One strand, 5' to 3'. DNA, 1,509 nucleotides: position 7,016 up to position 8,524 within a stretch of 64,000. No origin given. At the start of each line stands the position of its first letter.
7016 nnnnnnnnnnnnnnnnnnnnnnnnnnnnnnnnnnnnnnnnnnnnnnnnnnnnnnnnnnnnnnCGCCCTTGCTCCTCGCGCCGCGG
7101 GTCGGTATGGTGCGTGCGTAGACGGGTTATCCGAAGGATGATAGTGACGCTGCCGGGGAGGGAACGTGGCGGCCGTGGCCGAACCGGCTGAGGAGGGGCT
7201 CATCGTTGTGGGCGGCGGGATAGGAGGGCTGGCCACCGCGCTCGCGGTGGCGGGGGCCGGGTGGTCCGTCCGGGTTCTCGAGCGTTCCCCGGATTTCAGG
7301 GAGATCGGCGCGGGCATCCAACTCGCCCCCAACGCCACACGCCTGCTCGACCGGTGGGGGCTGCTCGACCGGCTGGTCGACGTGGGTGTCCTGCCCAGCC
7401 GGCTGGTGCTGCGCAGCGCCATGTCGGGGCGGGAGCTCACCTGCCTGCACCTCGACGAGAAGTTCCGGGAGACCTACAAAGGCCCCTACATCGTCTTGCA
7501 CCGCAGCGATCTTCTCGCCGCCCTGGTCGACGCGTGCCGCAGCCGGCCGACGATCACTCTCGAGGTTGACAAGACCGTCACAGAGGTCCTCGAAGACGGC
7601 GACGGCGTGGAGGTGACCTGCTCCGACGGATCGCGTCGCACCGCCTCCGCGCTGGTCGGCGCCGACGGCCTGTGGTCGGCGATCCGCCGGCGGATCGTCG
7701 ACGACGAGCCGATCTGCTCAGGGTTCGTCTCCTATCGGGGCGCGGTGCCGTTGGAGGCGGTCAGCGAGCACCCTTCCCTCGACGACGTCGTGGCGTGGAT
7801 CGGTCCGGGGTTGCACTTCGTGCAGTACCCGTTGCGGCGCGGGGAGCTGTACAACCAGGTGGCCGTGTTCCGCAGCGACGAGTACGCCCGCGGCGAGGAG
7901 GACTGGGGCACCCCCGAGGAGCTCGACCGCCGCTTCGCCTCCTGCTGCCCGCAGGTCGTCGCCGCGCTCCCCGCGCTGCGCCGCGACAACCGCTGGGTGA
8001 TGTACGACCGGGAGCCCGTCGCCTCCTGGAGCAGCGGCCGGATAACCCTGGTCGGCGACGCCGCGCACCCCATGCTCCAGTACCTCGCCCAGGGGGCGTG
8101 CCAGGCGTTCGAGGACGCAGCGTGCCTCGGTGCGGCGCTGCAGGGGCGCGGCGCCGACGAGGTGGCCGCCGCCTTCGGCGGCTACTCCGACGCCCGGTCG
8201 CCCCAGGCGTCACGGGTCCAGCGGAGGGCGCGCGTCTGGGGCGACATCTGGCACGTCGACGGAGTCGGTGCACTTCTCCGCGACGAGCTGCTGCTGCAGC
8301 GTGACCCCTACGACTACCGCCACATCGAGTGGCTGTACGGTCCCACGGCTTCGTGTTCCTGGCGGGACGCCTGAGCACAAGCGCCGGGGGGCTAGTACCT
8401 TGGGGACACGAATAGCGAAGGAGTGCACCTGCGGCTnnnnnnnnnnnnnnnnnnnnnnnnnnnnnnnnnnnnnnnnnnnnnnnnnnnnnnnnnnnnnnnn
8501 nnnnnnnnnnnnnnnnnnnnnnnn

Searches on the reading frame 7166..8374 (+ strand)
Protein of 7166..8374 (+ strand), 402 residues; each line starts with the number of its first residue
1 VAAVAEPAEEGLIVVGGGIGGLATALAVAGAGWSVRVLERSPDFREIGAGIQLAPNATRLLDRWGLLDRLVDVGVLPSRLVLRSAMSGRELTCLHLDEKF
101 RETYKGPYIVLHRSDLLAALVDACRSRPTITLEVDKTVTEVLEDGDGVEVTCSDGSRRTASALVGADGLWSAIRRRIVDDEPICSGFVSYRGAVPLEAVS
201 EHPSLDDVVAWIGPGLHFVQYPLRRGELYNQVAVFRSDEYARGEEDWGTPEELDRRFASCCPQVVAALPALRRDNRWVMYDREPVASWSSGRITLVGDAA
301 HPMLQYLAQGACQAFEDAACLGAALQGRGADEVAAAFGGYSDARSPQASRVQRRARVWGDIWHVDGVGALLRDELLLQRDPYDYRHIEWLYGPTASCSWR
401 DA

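Call 11: search_protein_families(library=pfam, proteins=[window:7166-8374:+])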
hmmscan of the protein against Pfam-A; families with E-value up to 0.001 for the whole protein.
window:7166-8374:+ (402 aa): 6 families
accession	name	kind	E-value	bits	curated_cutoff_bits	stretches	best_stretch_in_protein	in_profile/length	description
PF01494.25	FAD_binding_3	-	2.9e-24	86.4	22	1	13-354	5-348/349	FAD binding domain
PF01266.30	DAO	-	2.1e-09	37.8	27.9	2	13-44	3-34/353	FAD dependent oxidoreductase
PF05834.18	Lycopene_cycl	-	0.00012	21.8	23.4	0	92-172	65-144/380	Lycopene cyclase protein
PF07992.20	Pyr_redox_2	-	0.00022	21.2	26.1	0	10-45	143-178/291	Pyridine nucleotide-disulphide oxidoreductase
PF01593.30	Amino_oxidase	-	0.00046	20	19.8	0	101-164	189-251/443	Flavin containing amine oxidoreductase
PF13450.12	NAD_binding_8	-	0.00059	20.5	21.9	0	14-43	1-30/68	NAD(P)-binding Rossmann-like domain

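Call 27: search_protein_families(library=ncbifam, proteins=[window:7166-8374:+], max_evalue=0.00001)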
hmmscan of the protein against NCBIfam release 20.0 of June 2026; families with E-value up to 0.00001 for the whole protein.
window:7166-8374:+ (402 aa): 45 families (the best 25 are shown)
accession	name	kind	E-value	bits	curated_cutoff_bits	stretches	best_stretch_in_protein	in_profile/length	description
NF006021.0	PRK08163.1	equivalog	2.5e-120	402.2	459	1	10-395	6-391/398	3-hydroxybenzoate 6-monooxygenase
NF005062.0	PRK06475.1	equivalog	5.4e-71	239.5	524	1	11-396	5-396/401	FAD-binding protein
NF005720.0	PRK07538.1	subfamily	2.2e-52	178.4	400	1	12-357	5-363/418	hypothetical protein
NF005313.0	PRK06847.1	subfamily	1.5e-50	172.3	372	1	12-356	7-345/375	hypothetical protein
NF033623.1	urate_HpxO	equivalog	2.2e-49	168.4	500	1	12-364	2-348/381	FAD-dependent urate hydroxylase HpxO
NF005243.0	PRK06753.1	equivalog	1.8e-38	132.4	365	1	12-361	3-337/374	hypothetical protein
TIGR03219.1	salicylate_mono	equivalog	1e-37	129.8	446.35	1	14-374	5-384/414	salicylate 1-monooxygenase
NF005566.0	PRK07236.1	subfamily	3.2e-34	118.5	333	2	12-222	9-209/386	hypothetical protein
NF005761.0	PRK07588.1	equivalog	2.7e-23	82.5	454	1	13-356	4-343/392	FAD-binding domain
NF004829.0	PRK06183.1-3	subfamily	5e-20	71.7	390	2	12-177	11-181/520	bifunctional 3-(3-hydroxy-phenyl)propionate/3-hydroxycinnamic acid hydroxylase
NF004833.1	PRK06185.1-1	subfamily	7.6e-20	71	488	1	12-320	5-310/403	FAD-dependent oxidoreductase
NF004523.0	PRK05868.1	equivalog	4.9e-19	68.4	536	1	12-181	4-170/372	FAD-binding protein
NF005691.0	PRK07494.1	equivalog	4.7e-16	58.3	459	1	8-346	7-337/404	UbiH/UbiF family hydroxylase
NF005452.0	PRK07045.1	equivalog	5.7e-16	58.4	397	1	13-179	9-173/388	putative monooxygenase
NF004834.1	PRK06185.1-3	subfamily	2.2e-15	56.4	500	1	11-319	9-313/420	FAD-dependent oxidoreductase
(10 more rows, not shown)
